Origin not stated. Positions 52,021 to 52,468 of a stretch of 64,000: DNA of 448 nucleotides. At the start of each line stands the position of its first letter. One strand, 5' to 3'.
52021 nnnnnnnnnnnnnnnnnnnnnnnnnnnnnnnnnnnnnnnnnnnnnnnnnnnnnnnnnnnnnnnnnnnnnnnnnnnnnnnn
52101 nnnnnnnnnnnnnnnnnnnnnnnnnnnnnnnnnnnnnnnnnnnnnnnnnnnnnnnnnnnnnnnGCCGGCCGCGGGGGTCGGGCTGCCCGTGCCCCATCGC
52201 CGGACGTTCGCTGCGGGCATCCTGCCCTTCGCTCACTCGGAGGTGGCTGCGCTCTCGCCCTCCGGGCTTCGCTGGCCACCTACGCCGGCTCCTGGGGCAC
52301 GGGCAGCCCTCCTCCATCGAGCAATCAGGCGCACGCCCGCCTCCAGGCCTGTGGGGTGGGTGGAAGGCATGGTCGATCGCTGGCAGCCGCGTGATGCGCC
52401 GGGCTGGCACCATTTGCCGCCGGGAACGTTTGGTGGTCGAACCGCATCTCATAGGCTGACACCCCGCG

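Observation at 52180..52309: Conserved structured element of about 130 nt with a 17-18 bp terminal stem and compensatory substitutions (copy B, directly after sucD)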

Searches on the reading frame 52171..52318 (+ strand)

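Call 60: search_protein_families(library=pfam, proteins=[L091:1528-2610:-, L103:298-1554:-, L119:2871-4130:+])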
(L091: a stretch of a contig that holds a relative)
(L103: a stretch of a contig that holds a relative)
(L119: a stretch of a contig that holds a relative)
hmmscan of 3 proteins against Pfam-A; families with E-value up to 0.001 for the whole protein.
L091:1528-2610:- (360 aa): 2 families
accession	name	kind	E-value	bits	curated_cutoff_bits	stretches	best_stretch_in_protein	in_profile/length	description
PF07596.16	SBP_bac_10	-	2e-54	185.9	23.3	1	59-340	1-265/268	Protein of unknown function (DUF1559)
PF07963.17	N_methyl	-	1.6e-06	27.8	21.2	1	30-54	2-26/27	Prokaryotic N-terminal methylation motif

L103:298-1554:- (418 aa): 4 families
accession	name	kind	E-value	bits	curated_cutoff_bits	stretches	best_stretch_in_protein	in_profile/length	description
PF03150.19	CCP_MauG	-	2.8e-53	181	25.6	1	101-239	2-141/149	Di-haem cytochrome c peroxidase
PF00034.26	Cytochrom_C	-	5.3e-07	31.3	21.3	1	281-400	1-87/90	Cytochrome c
PF09086.16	DUF1924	-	3.9e-06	27.6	22.5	0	101-143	6-50/96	Domain of unknown function (DUF1924)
PF21419.2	RoxA-like_Cyt-c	-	0.00012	22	26.7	1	348-365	12-29/39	RoxA-like, cytochrome c-like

L119:2871-4130:+ (419 aa): 3 families
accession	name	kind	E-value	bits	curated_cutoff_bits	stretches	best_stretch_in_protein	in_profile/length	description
PF01408.29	GFO_IDH_MocA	-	4.2e-10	40.8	24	1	58-182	1-114/120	Oxidoreductase family, NAD-binding Rossmann fold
PF22725.1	GFO_IDH_MocA_C3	-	1.4e-08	35.2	27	1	202-334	4-122/124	GFO/IDH/MocA C-terminal domain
PF02894.22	GFO_IDH_MocA_C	-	0.00012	22.4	22.9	1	238-333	30-125/218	Oxidoreductase family, C-terminal alpha/beta domain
